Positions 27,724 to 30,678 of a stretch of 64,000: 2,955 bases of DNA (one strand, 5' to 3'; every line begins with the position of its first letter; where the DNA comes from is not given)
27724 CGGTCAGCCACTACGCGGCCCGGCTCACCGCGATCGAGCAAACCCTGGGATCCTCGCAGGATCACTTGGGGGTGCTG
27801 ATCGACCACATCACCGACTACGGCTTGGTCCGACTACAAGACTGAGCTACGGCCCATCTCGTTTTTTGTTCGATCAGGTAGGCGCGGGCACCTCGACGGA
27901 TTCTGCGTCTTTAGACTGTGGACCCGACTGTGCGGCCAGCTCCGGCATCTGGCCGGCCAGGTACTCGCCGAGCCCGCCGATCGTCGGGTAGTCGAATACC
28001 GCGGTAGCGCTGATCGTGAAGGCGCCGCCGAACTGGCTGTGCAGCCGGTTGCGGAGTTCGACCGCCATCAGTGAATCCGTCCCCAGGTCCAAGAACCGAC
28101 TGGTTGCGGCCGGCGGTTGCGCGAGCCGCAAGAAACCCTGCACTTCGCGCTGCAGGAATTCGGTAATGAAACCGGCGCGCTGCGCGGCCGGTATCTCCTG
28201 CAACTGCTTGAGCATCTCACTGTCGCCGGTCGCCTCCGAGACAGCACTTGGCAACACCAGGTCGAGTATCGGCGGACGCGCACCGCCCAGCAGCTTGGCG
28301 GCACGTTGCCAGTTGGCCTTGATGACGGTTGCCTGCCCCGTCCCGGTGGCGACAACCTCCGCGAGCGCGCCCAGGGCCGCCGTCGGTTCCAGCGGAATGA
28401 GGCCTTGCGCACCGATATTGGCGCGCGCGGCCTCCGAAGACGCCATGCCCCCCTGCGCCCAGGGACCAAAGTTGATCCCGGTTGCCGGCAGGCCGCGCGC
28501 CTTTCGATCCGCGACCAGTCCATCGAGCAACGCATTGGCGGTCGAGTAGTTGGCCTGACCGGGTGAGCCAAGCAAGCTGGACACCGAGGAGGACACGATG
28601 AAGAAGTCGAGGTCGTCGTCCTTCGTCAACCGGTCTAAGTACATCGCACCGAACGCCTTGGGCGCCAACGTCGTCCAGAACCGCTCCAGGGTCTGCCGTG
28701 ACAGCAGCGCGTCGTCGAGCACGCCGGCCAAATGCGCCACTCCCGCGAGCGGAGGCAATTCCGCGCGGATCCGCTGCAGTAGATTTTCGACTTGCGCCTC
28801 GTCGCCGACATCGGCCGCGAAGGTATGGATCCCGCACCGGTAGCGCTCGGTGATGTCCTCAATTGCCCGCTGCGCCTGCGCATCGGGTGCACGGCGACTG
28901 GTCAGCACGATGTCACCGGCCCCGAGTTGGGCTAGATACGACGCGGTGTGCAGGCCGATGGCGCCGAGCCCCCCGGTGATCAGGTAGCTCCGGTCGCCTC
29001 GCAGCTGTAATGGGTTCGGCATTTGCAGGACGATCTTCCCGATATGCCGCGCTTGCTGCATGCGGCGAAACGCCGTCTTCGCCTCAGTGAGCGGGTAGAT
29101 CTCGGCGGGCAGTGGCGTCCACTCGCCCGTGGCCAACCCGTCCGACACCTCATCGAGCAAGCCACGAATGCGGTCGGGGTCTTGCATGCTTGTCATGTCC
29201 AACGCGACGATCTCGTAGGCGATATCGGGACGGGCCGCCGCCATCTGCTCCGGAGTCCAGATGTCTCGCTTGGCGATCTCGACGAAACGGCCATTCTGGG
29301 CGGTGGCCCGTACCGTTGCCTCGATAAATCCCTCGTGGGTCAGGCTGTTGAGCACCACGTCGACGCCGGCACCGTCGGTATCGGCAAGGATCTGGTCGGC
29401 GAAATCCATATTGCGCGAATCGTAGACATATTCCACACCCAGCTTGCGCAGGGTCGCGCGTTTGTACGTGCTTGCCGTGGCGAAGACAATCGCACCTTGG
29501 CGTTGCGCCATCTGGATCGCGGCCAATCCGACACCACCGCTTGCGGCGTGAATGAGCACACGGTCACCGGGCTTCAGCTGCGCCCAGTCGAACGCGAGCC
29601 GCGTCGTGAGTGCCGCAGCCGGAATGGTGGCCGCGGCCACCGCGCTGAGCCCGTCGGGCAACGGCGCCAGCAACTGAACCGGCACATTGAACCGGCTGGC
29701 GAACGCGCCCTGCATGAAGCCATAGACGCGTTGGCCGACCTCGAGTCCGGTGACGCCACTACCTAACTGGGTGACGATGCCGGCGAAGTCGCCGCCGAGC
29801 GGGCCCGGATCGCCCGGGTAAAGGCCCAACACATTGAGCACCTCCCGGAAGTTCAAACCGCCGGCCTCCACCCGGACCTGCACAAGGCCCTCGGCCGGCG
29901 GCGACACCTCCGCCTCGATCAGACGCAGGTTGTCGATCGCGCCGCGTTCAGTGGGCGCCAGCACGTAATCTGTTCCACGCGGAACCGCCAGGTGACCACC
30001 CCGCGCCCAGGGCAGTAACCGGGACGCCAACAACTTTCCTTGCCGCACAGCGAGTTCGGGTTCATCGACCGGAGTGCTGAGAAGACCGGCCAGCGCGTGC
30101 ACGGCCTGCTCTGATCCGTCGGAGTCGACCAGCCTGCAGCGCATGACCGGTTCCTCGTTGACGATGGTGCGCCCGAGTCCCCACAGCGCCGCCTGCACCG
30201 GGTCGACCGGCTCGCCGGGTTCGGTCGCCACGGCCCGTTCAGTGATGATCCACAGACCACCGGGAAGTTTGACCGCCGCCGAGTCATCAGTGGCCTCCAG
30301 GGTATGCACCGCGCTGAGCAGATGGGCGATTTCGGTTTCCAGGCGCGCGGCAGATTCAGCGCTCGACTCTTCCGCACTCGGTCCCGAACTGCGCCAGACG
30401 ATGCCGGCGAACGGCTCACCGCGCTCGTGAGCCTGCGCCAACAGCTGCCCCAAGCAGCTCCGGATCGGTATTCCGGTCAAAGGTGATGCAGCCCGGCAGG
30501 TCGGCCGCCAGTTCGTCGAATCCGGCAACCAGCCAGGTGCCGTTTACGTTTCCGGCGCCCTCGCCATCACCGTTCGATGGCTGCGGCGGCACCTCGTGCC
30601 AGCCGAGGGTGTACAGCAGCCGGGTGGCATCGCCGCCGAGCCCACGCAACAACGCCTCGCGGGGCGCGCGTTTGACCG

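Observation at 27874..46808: pks-papA-mmpL-(PE-PPE hydrolase)-fadD module: an acyltrehalose glycolipid locus, most like the trehalose polyphleate (TPP) type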

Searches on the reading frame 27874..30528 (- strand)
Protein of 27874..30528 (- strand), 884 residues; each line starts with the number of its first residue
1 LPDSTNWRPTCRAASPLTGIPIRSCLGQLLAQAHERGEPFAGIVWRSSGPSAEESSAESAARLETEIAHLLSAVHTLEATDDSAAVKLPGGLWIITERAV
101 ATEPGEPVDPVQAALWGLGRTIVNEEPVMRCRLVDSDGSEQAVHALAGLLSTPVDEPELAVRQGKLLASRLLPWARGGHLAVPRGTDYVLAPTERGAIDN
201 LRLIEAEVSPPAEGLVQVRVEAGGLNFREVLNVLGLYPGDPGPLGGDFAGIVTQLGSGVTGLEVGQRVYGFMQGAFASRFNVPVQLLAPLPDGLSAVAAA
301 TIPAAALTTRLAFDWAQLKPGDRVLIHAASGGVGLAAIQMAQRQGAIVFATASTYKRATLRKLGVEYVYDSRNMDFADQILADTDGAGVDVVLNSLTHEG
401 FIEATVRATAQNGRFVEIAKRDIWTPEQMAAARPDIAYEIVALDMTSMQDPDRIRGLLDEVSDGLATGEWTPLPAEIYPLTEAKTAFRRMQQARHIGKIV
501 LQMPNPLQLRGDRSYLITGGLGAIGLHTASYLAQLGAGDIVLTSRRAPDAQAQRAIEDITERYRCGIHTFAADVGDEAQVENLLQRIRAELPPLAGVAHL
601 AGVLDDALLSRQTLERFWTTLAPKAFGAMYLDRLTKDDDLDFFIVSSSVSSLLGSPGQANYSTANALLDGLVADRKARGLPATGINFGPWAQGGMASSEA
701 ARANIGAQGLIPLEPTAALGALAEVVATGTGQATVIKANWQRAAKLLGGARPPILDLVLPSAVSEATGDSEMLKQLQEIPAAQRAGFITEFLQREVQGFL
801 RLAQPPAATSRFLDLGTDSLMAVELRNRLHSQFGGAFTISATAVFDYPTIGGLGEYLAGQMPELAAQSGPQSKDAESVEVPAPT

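Call 3: search_protein_families(library=pfam, proteins=[window:27874-30528:-])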
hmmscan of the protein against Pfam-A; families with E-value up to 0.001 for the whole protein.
window:27874-30528:- (884 aa): 10 families
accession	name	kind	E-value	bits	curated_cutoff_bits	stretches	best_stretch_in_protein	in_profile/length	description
PF08659.16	KR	-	5.3e-57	193.1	22.6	1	514-691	2-179/180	KR domain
PF13602.12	ADH_zinc_N_2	-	3.5e-24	86.7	27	1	363-501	1-134/134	Zinc-binding dehydrogenase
PF00107.32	ADH_zinc_N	-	2.5e-18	66.7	31.8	1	332-460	1-126/129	Zinc-binding dehydrogenase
PF00106.31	adh_short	-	1.5e-13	51.1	26.6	1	516-674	4-162/195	short chain dehydrogenase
PF00550.31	PP-binding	-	5.5e-11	43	20.8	1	791-857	2-67/67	Phosphopantetheine attachment site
PF13561.12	adh_short_C2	-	4.5e-10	40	27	1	524-672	8-154/236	Enoyl-(Acyl carrier protein) reductase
PF08240.17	ADH_N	-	5e-10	40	23.5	1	213-292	2-104/104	Alcohol dehydrogenase GroES-like domain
PF22953.2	SpnB_Rossmann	-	1.5e-07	32.2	27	1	67-170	72-169/170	Polyketide synthase extender module SpnB, Rossmann fold domain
PF16363.11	GDP_Man_Dehyd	-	0.00022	21.2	27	1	516-590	1-77/332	GDP-mannose 4,6 dehydratase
PF01370.27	Epimerase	-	0.00046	20.1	20.9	0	516-590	2-66/240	NAD dependent epimerase/dehydratase family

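Call 5: search_protein_families(library=ncbifam, proteins=[window:27874-30528:-])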
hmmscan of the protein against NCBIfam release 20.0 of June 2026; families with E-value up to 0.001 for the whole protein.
window:27874-30528:- (884 aa): 97 families (the best 25 are shown)
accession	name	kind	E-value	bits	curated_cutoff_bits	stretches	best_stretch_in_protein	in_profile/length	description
NF041183.1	Pks2_ls1_myc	equivalog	8.4e-129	430.8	2400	1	40-842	1261-2068/2086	sulfolipid-1 biosynthesis phthioceranic/hydroxyphthioceranic acid synthase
NF045894.1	PKS_plus_SDR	equivalog_domain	5.1e-100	335.9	1740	2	447-861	1091-1513/1515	type I polyketide synthase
TIGR02824.1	quinone_pig3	subfamily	1e-49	169.3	296.8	1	193-503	7-325/325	putative NAD(P)H quinone oxidoreductase, PIG3 family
NF037941.1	PKS_NbtC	equivalog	8.5e-35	120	1150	1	511-840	678-1011/1027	nocobactin polyketide synthase NbtC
NF037940.1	PKS_MbtD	equivalog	2.5e-31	108.6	1150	1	516-839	656-959/978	mycobactin polyketide synthase MbtD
NF008024.0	PRK10754.1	subfamily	1.4e-26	93.3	348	1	194-405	9-225/327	NADPH:quinone reductase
NF010344.0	PRK13771.1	subfamily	2.1e-23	82.9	349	2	272-502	114-332/334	putative alcohol dehydrogenase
NF041172.1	AcrlCoa_red_Thmprot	equivalog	6.4e-22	77.9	500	1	272-502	114-333/334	acryloyl-CoA reductase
TIGR02817.1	adh_fam_1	subfamily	5.6e-15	55.6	284.05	1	243-502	61-334/336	zinc-binding alcohol dehydrogenase family protein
TIGR01751.1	crot-CoA-red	equivalog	2e-14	53.1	378.55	1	262-384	126-253/398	crotonyl-CoA carboxylase/reductase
TIGR02813.1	omega_3_PfaA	subfamily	1.8e-13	48.2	1010.1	1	568-731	2097-2259/2582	polyketide-type polyunsaturated fatty acid synthase PfaA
TIGR02823.1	oxido_YhdH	subfamily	2.2e-13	49.7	297.25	1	211-383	24-210/324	acrylyl-CoA reductase family protein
NF009466.0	PRK12826.1-2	subfamily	4.7e-13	49.2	222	1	513-671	4-164/248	3-oxoacyl-ACP reductase FabG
TIGR01830.1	3oxo_ACP_reduc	equivalog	5.3e-13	49.2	297.75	1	516-672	2-159/239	3-oxoacyl-[acyl-carrier-protein] reductase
NF041097.1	keto_inos_dh_IolM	equivalog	3.9e-12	45.5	450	1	316-429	202-321/389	scyllo-inosose 3-dehydrogenase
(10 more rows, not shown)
